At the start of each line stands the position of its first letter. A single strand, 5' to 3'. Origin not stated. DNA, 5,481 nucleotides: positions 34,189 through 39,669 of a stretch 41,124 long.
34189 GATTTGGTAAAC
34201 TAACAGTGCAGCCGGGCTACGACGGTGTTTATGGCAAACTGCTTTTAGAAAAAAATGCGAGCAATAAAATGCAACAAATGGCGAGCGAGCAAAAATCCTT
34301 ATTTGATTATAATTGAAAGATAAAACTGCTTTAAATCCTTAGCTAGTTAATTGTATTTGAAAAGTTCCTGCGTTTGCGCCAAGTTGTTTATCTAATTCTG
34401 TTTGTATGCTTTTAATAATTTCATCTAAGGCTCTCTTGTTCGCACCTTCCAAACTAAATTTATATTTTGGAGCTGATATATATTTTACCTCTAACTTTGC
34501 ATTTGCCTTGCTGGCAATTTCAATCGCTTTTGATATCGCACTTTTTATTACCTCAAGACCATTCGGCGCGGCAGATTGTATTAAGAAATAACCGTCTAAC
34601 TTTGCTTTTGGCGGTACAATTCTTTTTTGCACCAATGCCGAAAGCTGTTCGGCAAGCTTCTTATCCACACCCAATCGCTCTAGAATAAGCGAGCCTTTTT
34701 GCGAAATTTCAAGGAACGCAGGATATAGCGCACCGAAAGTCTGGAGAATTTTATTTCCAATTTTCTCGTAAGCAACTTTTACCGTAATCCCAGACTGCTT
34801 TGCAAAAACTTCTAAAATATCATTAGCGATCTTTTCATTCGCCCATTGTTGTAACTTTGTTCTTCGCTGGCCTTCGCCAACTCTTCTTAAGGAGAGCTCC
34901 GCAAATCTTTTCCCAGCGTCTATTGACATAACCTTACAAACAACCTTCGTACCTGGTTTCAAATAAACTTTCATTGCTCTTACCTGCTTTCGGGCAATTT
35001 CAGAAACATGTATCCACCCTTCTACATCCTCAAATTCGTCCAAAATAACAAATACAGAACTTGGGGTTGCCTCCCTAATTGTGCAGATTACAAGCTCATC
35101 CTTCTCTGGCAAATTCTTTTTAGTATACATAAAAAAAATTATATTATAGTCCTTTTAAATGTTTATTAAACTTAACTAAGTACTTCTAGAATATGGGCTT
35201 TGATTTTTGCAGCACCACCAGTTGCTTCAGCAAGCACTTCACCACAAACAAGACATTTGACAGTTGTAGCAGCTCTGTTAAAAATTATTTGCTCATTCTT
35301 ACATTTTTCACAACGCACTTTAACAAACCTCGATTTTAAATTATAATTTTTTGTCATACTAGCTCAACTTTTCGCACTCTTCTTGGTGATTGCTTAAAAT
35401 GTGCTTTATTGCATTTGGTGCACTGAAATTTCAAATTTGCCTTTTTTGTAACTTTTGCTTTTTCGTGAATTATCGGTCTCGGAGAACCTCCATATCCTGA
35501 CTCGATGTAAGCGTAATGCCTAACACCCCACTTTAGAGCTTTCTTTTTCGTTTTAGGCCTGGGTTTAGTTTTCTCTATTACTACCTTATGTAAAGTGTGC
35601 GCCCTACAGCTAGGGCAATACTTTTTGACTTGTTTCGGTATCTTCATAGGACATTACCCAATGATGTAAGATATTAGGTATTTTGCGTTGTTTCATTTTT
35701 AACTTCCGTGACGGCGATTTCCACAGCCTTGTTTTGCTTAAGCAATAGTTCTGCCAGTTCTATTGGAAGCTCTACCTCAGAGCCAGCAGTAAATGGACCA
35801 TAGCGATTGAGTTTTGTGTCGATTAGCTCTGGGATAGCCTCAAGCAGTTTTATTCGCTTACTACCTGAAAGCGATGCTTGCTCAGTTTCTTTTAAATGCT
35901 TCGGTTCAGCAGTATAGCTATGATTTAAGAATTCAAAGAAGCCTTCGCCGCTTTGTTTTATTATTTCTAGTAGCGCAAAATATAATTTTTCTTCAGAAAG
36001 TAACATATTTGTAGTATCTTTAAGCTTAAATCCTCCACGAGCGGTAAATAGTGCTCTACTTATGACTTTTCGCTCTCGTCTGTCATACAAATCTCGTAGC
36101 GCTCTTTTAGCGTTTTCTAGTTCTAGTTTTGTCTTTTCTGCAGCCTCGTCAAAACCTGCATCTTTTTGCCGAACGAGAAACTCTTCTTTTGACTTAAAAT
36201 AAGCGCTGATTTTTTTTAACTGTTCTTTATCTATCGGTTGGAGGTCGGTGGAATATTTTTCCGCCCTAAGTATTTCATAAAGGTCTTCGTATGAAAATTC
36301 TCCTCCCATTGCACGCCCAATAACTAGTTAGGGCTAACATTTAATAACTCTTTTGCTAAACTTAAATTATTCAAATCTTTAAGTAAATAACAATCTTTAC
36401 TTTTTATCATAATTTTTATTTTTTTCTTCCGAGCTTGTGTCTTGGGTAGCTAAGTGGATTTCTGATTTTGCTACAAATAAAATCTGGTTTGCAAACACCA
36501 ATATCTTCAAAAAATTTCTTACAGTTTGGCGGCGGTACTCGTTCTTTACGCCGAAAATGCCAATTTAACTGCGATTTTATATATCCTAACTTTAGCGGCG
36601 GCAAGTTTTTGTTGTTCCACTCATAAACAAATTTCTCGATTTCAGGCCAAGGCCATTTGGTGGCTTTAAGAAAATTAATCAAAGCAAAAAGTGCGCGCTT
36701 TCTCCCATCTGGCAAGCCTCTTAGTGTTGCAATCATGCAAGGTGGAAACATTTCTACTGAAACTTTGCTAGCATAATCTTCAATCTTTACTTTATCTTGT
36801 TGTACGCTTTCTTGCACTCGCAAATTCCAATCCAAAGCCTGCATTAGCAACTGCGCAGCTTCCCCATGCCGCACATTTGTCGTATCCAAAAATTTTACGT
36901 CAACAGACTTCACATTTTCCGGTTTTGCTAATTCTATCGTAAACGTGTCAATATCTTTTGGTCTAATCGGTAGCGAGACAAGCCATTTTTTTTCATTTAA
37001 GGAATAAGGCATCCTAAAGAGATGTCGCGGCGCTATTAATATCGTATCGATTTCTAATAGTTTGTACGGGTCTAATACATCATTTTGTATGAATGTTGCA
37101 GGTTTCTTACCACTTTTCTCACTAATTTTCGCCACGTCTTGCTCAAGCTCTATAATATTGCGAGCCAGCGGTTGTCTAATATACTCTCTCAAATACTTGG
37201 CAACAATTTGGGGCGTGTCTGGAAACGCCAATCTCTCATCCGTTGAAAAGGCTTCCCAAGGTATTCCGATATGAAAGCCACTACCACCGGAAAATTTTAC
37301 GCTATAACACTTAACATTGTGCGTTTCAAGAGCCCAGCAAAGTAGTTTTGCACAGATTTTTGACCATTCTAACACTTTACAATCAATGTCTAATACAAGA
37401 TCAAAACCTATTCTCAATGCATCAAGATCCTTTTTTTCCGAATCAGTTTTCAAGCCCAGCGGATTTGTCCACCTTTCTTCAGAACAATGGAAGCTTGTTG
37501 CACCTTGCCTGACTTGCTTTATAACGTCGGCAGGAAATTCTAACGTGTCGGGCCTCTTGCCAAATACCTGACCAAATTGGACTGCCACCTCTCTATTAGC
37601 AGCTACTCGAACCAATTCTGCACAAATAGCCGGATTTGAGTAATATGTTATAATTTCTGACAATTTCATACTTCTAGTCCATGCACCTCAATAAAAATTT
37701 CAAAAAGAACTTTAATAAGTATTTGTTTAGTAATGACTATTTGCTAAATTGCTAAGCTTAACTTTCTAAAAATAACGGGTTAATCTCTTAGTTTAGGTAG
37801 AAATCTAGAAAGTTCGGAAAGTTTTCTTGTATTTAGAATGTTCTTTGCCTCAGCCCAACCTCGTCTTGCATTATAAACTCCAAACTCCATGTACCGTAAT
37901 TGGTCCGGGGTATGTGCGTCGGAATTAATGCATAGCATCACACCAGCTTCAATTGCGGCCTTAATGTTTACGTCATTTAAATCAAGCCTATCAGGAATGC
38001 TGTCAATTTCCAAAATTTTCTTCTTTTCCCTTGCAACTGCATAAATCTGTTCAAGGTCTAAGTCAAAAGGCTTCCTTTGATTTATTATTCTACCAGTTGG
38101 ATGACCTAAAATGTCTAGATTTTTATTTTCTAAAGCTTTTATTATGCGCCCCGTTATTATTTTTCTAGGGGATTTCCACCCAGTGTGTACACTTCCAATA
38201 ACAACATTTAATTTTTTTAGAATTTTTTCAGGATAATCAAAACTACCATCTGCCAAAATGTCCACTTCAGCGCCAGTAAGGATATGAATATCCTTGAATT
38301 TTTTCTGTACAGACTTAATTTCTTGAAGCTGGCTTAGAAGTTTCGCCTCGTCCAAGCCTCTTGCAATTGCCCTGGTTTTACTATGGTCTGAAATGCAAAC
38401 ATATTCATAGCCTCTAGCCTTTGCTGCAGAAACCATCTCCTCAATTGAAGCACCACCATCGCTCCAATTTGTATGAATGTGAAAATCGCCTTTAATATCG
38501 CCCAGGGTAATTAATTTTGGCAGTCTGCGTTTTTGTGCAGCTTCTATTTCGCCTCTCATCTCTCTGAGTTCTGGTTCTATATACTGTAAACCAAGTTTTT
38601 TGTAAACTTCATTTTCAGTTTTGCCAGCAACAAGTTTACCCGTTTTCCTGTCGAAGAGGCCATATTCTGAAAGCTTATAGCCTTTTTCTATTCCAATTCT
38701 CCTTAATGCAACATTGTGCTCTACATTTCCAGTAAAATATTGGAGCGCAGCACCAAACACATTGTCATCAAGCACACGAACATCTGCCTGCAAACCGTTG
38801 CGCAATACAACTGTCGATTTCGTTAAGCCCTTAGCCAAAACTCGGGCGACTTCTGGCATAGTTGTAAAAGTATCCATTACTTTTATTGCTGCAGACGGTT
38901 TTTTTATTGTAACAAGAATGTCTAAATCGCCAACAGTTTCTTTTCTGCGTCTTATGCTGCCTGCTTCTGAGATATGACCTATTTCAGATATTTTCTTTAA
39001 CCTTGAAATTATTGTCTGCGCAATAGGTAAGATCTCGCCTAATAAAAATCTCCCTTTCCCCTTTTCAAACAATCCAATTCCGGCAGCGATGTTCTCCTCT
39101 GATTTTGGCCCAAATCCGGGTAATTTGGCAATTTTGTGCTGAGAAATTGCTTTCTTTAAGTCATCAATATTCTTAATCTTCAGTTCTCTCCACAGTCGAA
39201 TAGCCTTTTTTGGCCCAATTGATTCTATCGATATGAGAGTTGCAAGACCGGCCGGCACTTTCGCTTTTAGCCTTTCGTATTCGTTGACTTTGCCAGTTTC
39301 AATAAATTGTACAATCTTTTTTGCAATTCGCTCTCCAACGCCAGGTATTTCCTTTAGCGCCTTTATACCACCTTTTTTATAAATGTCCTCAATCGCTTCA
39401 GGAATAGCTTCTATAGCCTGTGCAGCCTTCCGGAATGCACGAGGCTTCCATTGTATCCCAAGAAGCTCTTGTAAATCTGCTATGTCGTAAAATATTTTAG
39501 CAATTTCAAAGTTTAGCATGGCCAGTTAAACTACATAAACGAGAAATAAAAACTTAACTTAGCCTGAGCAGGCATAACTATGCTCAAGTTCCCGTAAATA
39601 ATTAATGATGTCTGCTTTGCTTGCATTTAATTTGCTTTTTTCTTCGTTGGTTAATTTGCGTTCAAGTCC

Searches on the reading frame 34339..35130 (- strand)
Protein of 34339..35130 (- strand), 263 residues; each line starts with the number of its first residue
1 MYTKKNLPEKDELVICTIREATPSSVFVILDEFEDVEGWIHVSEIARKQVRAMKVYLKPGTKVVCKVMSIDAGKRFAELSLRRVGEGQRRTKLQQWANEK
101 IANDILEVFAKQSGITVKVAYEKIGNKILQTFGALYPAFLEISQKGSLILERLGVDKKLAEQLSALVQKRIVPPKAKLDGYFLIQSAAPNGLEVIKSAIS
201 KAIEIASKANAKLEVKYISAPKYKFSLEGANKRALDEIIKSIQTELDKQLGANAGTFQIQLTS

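Call 8: search_protein_families(library=pfam, max_evalue=0.001, proteins=[window:34339-35130:-])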
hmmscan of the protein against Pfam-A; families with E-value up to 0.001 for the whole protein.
window:34339-35130:- (263 aa): 3 families
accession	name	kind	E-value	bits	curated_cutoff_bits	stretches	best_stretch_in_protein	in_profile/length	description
PF07541.17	EIF_2_alpha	-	2.4e-22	79.5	22.8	1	120-231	1-113/114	Eukaryotic translation initiation factor 2 alpha subunit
PF00575.29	S1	-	0.00021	22.1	22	1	8-82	2-74/74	S1 RNA binding domain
PF23459.1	S1_RRP5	-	0.00045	21.2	27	1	10-81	3-72/72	RRP5 S1 domain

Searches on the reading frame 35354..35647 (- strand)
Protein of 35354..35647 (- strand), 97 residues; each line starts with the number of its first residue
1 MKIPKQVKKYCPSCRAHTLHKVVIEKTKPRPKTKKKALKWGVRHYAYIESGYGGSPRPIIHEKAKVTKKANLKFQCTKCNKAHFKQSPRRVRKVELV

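Call 8: search_protein_families(library=pfam, max_evalue=0.001, proteins=[window:35354-35647:-])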
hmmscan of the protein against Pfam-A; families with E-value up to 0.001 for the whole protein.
window:35354-35647:- (97 aa): 3 families
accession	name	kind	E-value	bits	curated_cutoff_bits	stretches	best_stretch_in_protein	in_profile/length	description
PF00935.25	Ribosomal_L44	-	5.1e-20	72.1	25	1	17-97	2-76/76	Ribosomal protein L44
PF00471.26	Ribosomal_L33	-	7.3e-05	23.5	25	1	7-21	30-44/47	Ribosomal protein L33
PF08772.16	Zn_ribbon_NOB1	-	0.00044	20.7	24.9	0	4-28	19-43/72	Nin one binding (NOB1) Zn-ribbon like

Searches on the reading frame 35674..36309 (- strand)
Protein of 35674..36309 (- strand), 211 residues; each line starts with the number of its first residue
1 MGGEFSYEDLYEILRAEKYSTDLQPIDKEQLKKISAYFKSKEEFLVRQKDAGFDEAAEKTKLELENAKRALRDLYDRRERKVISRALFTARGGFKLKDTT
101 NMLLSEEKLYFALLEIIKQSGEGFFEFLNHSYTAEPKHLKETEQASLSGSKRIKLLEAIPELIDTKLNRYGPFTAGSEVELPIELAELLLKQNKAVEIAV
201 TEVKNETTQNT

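Call 8: search_protein_families(library=pfam, max_evalue=0.001, proteins=[window:35674-36309:-])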
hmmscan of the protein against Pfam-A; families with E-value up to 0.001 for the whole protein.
window:35674-36309:- (211 aa): 1 family
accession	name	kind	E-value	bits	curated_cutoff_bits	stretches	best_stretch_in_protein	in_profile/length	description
PF22090.1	Gins51_C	-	5.6e-11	42.5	27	1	153-197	3-47/48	Gins51, C-terminal domain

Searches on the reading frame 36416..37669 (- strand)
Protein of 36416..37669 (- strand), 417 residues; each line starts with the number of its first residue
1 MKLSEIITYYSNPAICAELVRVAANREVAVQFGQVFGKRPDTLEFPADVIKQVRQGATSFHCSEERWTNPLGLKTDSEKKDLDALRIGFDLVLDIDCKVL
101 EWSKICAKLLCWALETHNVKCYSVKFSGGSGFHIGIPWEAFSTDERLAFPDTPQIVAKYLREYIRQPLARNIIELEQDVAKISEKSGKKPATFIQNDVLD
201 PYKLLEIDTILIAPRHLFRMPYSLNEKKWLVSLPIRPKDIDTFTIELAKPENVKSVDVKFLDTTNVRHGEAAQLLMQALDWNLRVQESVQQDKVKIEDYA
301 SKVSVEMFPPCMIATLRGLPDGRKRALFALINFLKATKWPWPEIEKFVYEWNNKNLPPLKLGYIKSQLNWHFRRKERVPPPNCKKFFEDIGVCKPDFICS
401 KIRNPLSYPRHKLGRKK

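Call 8: search_protein_families(library=pfam, max_evalue=0.001, proteins=[window:36416-37669:-])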
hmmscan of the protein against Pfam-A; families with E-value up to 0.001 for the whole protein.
window:36416-37669:- (417 aa): 2 families
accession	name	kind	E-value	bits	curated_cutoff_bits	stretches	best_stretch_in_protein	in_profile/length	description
PF04104.19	DNA_primase_lrg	-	4.1e-05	23.5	22.4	1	286-386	87-191/266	Eukaryotic and archaeal DNA primase, large subunit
PF01896.25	DNA_primase_S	-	0.00052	20.8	26.8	0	123-236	45-162/163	DNA primase small subunit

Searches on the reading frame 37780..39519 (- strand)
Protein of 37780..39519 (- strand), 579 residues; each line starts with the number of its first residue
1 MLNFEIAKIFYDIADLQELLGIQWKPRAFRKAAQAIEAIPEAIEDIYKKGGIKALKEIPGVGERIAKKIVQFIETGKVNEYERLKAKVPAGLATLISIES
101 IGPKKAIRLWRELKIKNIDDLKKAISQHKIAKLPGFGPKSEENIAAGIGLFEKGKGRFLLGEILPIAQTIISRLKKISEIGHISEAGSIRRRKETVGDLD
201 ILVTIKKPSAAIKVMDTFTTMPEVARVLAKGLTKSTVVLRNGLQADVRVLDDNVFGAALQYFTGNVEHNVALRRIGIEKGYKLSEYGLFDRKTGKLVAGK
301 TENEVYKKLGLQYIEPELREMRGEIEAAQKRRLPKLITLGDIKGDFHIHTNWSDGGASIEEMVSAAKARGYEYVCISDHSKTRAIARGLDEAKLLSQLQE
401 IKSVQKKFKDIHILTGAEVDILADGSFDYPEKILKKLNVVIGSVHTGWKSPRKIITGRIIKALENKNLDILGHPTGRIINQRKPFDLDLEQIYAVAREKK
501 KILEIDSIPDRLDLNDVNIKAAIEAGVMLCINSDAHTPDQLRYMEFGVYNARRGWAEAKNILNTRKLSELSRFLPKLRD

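Call 8: search_protein_families(library=pfam, max_evalue=0.001, proteins=[window:37780-39519:-])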
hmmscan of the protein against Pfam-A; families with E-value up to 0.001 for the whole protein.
window:37780-39519:- (579 aa): 8 families
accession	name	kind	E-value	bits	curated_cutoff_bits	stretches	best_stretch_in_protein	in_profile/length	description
PF14791.11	DNA_pol_B_thumb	-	1.3e-25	89.4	25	1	258-320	1-63/63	DNA polymerase beta thumb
PF14716.13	HHH_8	-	7.3e-18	65.2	30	1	1-77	1-72/73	Helix-hairpin-helix domain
PF02811.25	PHP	-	1.8e-13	51.6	26.4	1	345-505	1-161/164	PHP domain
PF14520.12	HHH_5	-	7.9e-13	49.1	27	1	94-145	3-52/57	Helix-hairpin-helix domain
PF14792.12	DNA_pol_B_palm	-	7.2e-06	26.7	25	1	162-236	6-74/113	DNA polymerase beta palm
PF12826.13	HHH_2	-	1.8e-05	25.2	27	0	52-79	34-61/64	Helix-hairpin-helix motif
PF11798.14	IMS_HHH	-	0.00011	22.6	24.4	0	119-146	2-29/32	IMS family HHH motif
PF11731.14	Cdd1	-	0.00047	20.7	25.5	0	51-72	4-25/86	Pathogenicity locus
